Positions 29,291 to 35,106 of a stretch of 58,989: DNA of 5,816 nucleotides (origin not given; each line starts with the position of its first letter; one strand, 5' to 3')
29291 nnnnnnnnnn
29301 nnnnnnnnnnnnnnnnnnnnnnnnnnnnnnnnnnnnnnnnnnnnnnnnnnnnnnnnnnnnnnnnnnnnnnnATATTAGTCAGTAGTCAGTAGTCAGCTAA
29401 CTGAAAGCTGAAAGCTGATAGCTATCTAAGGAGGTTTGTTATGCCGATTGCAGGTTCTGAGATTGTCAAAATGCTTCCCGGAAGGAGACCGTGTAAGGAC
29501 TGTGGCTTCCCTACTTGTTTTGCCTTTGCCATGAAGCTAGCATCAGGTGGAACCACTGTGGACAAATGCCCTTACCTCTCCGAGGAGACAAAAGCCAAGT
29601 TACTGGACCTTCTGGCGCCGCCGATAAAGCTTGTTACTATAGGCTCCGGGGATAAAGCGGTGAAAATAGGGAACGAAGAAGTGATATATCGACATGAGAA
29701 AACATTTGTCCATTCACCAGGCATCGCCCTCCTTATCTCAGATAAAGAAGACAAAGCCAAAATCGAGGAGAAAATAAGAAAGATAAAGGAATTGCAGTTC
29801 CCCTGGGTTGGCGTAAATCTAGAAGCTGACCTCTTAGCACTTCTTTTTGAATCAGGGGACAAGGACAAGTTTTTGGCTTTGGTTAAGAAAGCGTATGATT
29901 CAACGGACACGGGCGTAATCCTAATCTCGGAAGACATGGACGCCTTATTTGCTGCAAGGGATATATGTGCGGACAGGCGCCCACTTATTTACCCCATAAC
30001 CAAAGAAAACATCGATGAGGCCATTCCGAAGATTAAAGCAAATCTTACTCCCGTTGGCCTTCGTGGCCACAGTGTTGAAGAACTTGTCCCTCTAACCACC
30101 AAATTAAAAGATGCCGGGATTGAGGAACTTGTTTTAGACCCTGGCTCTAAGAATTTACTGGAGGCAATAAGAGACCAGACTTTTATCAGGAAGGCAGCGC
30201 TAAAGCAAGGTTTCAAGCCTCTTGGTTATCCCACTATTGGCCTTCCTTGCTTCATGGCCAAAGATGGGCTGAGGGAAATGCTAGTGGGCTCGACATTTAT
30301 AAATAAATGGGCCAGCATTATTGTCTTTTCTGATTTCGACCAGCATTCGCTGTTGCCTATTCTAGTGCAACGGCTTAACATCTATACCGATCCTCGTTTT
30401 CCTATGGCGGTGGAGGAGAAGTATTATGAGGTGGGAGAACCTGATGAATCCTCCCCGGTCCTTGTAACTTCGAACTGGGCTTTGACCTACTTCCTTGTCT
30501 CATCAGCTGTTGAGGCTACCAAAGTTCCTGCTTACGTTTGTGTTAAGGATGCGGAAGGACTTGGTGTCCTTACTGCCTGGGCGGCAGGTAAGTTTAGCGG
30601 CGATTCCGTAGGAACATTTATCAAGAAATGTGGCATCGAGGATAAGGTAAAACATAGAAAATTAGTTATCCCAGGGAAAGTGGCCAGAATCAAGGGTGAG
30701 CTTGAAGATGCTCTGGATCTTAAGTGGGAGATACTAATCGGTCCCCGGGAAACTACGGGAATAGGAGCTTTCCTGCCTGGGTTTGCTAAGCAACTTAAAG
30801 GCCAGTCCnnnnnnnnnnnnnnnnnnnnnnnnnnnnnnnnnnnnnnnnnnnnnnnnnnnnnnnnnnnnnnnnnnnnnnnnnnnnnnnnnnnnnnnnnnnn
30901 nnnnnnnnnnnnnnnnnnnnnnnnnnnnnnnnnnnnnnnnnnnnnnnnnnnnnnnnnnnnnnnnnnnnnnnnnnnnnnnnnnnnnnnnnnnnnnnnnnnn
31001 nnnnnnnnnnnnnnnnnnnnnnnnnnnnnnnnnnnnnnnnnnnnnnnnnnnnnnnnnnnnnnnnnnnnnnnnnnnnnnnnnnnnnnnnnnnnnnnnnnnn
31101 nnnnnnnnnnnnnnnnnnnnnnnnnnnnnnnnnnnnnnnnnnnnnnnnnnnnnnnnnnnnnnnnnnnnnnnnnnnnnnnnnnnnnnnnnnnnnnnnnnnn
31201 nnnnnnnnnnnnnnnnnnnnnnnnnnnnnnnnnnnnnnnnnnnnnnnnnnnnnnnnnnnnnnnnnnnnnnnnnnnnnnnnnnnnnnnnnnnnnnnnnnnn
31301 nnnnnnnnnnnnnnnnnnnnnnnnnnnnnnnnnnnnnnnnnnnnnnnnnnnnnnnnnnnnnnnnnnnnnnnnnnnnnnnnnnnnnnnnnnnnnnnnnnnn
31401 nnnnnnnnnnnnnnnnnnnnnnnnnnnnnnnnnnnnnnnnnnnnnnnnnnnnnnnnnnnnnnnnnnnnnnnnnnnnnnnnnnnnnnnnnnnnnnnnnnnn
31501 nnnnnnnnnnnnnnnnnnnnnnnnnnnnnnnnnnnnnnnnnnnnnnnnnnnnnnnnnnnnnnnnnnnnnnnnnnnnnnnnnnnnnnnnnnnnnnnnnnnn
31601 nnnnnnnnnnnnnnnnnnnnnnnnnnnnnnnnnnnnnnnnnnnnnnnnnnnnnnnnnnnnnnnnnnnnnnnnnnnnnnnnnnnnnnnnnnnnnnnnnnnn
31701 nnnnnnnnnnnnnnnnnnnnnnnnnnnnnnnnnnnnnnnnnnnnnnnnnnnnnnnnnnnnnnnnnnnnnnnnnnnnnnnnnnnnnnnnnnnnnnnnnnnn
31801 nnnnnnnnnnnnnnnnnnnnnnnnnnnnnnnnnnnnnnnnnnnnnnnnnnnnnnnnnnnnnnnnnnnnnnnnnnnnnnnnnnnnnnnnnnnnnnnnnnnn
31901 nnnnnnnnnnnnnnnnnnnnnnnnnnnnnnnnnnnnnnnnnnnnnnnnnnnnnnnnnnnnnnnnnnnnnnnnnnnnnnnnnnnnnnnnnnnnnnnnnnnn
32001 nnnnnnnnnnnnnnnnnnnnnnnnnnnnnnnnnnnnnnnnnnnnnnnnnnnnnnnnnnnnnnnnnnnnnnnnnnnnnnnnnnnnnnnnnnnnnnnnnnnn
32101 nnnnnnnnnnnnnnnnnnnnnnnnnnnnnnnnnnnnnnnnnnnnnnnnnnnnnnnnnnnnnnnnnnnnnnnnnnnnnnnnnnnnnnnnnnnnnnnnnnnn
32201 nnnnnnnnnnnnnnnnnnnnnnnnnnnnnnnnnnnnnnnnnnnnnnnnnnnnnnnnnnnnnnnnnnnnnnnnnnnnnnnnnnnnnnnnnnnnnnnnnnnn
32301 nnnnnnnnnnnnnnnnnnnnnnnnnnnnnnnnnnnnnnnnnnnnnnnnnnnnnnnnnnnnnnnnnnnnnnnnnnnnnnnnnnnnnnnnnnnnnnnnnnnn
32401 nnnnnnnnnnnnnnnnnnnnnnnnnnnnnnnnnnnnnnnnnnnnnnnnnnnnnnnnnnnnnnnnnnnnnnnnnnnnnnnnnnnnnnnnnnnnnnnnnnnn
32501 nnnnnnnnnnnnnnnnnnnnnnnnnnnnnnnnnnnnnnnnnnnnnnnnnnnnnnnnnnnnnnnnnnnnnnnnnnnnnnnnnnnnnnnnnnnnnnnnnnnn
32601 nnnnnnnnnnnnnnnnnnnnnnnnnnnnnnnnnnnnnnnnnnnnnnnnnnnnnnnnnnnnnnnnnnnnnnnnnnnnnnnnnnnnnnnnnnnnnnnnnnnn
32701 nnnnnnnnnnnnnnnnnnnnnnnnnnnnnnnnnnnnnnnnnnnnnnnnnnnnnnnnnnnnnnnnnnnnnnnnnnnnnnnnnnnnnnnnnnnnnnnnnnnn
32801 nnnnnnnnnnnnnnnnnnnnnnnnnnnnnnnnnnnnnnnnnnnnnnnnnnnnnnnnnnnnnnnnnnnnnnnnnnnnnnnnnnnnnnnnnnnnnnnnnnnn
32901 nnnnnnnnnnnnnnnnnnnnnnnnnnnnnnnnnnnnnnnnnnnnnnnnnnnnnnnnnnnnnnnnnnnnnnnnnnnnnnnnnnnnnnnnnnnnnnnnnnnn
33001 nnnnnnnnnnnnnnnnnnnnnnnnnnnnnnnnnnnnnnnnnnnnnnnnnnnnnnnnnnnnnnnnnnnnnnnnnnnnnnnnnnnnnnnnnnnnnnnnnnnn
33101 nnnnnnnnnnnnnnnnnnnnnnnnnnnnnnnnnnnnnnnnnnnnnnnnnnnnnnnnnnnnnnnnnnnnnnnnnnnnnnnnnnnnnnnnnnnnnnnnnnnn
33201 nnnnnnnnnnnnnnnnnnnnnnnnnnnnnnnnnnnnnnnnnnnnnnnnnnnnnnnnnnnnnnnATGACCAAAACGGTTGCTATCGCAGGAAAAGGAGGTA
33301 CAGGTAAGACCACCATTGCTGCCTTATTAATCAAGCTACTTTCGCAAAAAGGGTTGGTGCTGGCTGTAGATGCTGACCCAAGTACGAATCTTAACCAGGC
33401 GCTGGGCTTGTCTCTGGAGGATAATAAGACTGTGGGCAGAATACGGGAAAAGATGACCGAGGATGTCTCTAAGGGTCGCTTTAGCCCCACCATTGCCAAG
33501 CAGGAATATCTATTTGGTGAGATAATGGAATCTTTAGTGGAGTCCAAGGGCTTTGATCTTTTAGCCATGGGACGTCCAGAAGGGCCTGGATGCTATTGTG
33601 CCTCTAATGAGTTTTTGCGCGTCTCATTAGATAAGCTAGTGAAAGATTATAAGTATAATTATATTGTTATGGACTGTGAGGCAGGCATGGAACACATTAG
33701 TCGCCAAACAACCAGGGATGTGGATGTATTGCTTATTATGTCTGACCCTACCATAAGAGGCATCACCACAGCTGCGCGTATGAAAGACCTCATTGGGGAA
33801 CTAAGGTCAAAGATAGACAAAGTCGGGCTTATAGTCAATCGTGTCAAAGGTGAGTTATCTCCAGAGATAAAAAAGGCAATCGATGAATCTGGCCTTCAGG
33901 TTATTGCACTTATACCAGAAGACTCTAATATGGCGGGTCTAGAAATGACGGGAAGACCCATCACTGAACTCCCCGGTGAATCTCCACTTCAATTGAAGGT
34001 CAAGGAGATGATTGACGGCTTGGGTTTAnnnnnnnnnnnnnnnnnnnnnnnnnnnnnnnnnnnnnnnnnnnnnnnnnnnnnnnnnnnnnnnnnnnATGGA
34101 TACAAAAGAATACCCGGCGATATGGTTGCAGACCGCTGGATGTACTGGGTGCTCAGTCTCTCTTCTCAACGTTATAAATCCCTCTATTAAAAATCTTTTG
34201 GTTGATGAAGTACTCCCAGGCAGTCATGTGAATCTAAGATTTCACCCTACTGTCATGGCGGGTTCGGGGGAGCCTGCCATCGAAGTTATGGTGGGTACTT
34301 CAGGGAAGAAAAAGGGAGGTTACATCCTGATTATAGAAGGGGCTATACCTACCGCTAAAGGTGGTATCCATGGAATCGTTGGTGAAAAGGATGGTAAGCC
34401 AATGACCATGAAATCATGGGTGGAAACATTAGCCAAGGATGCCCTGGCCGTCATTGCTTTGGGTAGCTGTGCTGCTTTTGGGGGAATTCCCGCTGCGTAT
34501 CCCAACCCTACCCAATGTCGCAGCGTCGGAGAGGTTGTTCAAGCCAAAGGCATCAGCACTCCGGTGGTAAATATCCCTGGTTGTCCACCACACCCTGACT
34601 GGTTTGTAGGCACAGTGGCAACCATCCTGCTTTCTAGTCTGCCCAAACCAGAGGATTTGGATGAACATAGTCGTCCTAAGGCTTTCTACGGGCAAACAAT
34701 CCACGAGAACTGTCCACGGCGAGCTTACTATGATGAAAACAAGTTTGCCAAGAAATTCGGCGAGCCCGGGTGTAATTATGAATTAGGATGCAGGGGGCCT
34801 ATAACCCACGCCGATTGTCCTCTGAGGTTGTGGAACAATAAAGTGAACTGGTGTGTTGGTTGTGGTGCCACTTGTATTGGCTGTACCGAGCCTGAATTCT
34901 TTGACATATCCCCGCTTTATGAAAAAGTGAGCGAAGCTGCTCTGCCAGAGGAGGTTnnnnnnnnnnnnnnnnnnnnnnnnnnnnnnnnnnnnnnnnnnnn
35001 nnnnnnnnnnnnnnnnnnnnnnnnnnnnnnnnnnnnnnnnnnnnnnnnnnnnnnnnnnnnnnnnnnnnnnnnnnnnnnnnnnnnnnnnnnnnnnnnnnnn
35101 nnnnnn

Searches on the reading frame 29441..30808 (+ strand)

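Call 25: search_protein_families(library=pfam, proteins=[window:29441-30808:+], max_evalue=0.00001)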
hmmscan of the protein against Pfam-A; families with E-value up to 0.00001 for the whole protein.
window:29441-30808:+ (456 aa): 2 families
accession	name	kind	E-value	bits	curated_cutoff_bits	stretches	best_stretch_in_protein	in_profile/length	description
PF03599.22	CdhD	-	2.5e-87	293.6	24.8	1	65-444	2-386/387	CO dehydrogenase/acetyl-CoA synthase delta subunit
PF04060.18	FeS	-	8.4e-10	38.6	23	1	18-45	6-33/33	Putative Fe-S cluster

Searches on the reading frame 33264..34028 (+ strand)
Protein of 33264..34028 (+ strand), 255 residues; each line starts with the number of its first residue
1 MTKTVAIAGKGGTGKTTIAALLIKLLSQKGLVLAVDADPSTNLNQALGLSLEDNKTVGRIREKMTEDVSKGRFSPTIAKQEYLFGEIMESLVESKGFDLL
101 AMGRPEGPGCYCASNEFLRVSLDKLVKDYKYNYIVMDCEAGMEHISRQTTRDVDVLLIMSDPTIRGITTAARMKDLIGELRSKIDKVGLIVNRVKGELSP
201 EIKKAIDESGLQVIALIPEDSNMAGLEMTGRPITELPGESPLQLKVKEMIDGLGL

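Call 25: search_protein_families(library=pfam, proteins=[window:33264-34028:+], max_evalue=0.00001)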
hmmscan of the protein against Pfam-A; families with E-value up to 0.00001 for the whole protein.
window:33264-34028:+ (255 aa): 3 families
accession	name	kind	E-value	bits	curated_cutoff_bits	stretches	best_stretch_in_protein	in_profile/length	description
PF01656.29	CbiA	-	6.7e-20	71.7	25.4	1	6-233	3-125/125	CobQ/CobB/MinD/ParA nucleotide binding domain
PF13614.12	AAA_31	-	8.2e-13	49.1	27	1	3-184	2-171/177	AAA domain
PF02374.21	ArsA_ATPase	-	2.2e-06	27.5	24.3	1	2-56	1-56/305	Anion-transporting ATPase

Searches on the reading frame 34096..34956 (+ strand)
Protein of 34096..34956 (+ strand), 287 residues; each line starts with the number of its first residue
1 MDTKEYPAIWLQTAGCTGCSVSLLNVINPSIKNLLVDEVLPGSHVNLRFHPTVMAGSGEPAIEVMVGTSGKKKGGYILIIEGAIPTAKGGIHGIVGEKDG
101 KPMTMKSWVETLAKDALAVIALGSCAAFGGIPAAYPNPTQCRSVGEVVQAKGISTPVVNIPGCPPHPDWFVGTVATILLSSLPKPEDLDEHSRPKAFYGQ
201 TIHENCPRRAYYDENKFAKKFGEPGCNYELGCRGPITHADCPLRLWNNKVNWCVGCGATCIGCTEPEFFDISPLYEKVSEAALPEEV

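Call 25: search_protein_families(library=pfam, proteins=[window:34096-34956:+], max_evalue=0.00001)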
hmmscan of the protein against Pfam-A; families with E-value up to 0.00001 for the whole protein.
window:34096-34956:+ (287 aa): 2 families
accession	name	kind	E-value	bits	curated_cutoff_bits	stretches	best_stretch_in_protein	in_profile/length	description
PF14720.11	NiFe_hyd_SSU_C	-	7.4e-31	106.8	27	1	198-271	1-76/80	NiFe/NiFeSe hydrogenase small subunit C-terminal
PF01058.29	Oxidored_q6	-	1.9e-28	99.2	27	1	16-176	1-127/128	NADH ubiquinone oxidoreductase, 20 Kd subunit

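Call 37: search_protein_families(library=ncbifam, proteins=[window:34096-34956:+], max_evalue=1e-10)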
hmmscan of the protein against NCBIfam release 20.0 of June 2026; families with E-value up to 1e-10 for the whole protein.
window:34096-34956:+ (287 aa): 3 families
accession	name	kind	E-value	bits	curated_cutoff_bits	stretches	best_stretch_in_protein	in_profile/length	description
NF045520.1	H2_NiFeSe_small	exception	3.1e-98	329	470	1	4-276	38-313/314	NiFeSe hydrogenase small subunit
TIGR00391.1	hydA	subfamily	5.2e-69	233.1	179.5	1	4-278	49-311/365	hydrogenase small subunit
NF007779.0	PRK10468.1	equivalog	7.3e-56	189.7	659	1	4-265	47-297/372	hydrogenase 2 small subunit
